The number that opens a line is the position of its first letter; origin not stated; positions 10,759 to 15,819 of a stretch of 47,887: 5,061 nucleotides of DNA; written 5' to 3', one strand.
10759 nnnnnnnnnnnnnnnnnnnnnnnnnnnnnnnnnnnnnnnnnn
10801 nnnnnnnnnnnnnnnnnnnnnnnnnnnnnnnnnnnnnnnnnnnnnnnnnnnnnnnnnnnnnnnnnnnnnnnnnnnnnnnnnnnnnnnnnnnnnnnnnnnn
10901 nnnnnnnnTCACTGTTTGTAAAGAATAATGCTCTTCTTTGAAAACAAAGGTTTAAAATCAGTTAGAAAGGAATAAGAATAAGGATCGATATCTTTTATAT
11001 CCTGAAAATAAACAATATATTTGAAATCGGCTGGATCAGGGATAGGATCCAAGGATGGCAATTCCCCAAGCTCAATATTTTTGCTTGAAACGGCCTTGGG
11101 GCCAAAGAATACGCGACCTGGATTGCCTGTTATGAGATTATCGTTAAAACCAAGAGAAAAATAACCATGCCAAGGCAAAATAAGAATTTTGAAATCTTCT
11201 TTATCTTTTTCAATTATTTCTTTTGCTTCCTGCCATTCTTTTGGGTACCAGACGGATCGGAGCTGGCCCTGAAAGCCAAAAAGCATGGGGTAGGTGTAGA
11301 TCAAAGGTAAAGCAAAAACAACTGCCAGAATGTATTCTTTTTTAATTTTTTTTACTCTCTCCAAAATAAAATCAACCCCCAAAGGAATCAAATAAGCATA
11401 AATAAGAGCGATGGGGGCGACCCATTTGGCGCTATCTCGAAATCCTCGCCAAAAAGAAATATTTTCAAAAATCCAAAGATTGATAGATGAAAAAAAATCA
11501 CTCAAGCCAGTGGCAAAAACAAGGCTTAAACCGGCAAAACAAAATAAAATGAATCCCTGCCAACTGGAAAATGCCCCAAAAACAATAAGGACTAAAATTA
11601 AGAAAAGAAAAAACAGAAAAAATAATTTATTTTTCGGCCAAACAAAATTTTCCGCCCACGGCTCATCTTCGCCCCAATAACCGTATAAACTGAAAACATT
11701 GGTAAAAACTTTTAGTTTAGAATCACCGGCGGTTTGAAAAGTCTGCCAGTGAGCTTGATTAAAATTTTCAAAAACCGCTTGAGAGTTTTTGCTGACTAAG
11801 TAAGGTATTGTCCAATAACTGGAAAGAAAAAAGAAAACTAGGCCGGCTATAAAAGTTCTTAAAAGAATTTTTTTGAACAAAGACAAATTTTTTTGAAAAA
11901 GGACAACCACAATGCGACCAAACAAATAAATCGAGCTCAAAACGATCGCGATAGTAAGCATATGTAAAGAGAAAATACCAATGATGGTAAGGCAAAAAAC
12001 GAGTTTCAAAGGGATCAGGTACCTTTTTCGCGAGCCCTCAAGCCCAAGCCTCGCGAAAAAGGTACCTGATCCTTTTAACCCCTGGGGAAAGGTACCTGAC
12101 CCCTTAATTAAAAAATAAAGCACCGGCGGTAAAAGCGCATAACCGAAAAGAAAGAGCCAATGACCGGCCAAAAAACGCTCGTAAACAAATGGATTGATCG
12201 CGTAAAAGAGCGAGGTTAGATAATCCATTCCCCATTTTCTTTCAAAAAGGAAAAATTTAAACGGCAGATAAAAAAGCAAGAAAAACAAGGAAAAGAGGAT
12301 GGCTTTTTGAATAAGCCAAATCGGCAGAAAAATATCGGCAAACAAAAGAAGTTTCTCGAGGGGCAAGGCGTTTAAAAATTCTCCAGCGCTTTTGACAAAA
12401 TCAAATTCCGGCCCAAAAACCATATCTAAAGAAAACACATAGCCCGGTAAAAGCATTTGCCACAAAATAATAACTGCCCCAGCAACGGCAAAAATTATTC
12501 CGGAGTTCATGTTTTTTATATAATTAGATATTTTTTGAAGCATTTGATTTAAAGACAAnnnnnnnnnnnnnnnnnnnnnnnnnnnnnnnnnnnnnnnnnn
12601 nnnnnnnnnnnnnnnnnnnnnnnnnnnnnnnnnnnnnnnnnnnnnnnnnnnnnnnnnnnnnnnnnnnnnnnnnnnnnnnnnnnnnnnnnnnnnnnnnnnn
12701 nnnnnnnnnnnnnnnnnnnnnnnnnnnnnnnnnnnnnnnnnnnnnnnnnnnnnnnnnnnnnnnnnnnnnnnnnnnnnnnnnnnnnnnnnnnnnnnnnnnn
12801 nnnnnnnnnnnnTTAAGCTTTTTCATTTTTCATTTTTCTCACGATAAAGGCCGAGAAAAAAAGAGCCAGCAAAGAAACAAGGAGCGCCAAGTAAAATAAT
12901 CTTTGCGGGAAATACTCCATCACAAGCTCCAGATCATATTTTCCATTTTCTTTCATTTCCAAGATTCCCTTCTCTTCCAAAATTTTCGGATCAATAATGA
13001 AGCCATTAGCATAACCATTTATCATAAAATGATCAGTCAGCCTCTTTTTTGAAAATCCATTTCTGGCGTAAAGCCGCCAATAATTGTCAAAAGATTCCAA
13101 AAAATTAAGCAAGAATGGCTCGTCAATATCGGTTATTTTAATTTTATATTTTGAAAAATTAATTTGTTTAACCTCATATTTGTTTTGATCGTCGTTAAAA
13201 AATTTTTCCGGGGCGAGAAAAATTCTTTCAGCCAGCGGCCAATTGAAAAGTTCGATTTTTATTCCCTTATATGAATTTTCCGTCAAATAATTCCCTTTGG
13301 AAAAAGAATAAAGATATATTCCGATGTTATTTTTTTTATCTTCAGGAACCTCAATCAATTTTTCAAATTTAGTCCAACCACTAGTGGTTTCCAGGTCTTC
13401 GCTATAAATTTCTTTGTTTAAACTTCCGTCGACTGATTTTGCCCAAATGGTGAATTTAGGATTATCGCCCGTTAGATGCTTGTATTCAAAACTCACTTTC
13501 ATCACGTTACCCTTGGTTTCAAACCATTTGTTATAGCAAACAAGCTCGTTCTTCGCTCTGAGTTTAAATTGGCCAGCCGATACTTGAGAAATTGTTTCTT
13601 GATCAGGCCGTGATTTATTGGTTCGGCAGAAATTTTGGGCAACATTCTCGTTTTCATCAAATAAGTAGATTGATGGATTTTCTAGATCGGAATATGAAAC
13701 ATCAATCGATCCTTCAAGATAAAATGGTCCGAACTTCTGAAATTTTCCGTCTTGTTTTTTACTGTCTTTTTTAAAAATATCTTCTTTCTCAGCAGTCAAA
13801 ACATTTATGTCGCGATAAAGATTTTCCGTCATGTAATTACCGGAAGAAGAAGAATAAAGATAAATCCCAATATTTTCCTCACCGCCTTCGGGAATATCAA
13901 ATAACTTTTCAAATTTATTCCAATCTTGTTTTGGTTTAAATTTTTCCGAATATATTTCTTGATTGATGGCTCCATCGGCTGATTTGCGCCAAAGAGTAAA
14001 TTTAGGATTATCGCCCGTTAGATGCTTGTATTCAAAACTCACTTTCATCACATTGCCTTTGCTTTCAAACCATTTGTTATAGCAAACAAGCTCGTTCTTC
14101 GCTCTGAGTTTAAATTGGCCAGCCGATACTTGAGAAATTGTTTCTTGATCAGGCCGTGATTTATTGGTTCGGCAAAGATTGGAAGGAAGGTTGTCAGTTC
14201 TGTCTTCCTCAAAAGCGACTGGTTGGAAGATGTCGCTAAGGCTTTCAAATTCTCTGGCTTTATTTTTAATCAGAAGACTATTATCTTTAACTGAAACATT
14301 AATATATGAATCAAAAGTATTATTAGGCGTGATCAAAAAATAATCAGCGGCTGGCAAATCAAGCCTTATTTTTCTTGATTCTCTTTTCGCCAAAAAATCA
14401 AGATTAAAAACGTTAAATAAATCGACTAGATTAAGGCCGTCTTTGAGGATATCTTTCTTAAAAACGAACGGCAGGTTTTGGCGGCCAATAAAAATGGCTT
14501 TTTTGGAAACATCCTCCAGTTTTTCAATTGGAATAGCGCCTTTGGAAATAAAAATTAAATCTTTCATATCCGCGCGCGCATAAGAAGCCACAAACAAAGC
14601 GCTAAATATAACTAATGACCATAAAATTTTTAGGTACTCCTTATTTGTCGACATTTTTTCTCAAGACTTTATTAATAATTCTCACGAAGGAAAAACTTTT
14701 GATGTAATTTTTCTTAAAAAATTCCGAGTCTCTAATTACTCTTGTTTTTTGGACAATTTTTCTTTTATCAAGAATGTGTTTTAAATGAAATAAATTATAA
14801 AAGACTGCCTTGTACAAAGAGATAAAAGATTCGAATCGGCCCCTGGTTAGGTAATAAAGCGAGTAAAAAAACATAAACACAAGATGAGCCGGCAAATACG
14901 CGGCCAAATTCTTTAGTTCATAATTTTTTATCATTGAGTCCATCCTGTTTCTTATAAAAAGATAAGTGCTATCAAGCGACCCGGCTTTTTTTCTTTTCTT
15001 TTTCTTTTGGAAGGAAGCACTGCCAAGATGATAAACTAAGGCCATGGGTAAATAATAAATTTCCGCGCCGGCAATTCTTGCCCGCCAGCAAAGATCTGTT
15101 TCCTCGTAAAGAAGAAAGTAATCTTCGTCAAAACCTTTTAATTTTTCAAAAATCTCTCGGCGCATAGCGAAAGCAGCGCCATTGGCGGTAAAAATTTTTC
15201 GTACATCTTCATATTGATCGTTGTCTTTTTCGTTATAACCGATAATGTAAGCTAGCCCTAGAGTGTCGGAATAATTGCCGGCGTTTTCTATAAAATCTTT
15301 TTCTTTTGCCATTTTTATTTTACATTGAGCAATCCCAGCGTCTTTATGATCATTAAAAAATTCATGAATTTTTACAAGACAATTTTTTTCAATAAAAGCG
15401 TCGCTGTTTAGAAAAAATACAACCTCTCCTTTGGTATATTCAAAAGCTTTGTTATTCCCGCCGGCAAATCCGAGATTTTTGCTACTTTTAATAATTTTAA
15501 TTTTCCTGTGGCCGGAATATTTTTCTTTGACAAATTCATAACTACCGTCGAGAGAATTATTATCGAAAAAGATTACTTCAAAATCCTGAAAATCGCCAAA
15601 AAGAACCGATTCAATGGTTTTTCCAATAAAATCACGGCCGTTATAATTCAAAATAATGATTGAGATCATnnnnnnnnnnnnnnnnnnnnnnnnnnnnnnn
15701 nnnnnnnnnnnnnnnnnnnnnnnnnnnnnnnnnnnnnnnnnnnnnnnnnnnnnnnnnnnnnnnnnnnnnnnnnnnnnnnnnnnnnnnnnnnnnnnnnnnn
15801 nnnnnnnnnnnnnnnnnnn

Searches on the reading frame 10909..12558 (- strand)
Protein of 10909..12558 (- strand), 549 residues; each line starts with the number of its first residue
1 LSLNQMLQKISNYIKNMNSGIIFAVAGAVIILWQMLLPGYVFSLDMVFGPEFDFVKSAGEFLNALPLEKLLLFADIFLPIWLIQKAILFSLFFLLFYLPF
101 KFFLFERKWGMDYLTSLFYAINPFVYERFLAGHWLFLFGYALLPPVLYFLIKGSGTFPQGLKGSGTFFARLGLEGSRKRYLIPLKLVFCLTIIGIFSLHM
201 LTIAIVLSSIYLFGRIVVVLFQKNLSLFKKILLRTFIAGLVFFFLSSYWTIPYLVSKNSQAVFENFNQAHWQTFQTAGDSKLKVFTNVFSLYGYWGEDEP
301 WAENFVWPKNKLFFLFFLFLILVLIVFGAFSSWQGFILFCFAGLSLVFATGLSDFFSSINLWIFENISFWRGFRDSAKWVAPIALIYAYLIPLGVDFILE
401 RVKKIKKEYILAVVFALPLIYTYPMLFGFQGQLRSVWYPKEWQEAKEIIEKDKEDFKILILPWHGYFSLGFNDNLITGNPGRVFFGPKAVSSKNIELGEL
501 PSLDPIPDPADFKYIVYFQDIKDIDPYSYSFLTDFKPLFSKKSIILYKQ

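Call 3: search_protein_families(library=pfam, proteins=[window:10909-12558:-], max_evalue=1)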
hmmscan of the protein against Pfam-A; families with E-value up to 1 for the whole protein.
window:10909-12558:- (549 aa): 0 families

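Call 4: search_protein_families(library=ncbifam, proteins=[window:10909-12558:-], max_evalue=1)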
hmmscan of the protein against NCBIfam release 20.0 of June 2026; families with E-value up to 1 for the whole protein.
window:10909-12558:- (549 aa): 1 family
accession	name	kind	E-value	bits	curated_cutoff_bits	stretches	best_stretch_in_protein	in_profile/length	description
NF053599.1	transp_MmpA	equivalog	1.3e-32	113.1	210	2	213-480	159-417/543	MmpA family trehalose lipid delivery protein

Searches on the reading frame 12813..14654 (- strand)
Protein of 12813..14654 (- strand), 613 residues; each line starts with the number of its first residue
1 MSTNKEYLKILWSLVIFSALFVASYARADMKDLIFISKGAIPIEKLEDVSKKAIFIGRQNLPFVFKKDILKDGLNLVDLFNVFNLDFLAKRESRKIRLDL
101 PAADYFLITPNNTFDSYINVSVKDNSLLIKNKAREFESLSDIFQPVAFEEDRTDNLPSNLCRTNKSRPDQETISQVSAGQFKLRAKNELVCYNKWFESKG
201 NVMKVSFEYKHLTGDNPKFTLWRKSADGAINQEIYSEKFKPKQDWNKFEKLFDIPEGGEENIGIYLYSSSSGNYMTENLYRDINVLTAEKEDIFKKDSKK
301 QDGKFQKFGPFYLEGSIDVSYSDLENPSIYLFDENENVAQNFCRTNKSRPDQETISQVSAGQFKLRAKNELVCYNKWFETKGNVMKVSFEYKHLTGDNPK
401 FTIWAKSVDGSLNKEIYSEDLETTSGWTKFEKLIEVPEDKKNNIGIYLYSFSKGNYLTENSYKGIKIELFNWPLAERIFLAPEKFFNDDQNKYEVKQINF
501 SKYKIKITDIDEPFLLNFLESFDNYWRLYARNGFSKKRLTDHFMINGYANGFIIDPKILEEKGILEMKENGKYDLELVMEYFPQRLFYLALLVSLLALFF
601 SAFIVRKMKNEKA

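Call 63: search_protein_families(library=pfam, proteins=[window:12813-14654:-], max_evalue=0.001)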
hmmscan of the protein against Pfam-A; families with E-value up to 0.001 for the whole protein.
window:12813-14654:- (613 aa): 1 family
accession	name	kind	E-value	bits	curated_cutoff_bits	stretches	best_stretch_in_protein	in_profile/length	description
PF02018.23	CBM_4_9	-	5.3e-06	27.3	25.9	0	199-269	61-133/136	Carbohydrate binding domain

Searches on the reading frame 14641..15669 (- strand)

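Call 63: search_protein_families(library=pfam, proteins=[window:14641-15669:-], max_evalue=0.001)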
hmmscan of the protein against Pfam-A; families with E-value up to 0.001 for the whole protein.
window:14641-15669:- (342 aa): 4 families
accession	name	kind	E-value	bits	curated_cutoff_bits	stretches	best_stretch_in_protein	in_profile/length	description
PF00535.33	Glycos_transf_2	-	2.1e-26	93.3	23.3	1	3-177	1-167/168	Glycosyl transferase family 2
PF13641.12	Glyco_tranf_2_3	-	4.4e-20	73.1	27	1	2-229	3-226/230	Glycosyltransferase like family 2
PF13632.12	Glyco_trans_2_3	-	3.8e-11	43.6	27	1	84-279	2-183/198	Glycosyl transferase family group 2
PF10111.15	Glyco_tranf_2_2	-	7.2e-09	36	27.3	1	6-221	6-223/276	Glycosyltransferase like family 2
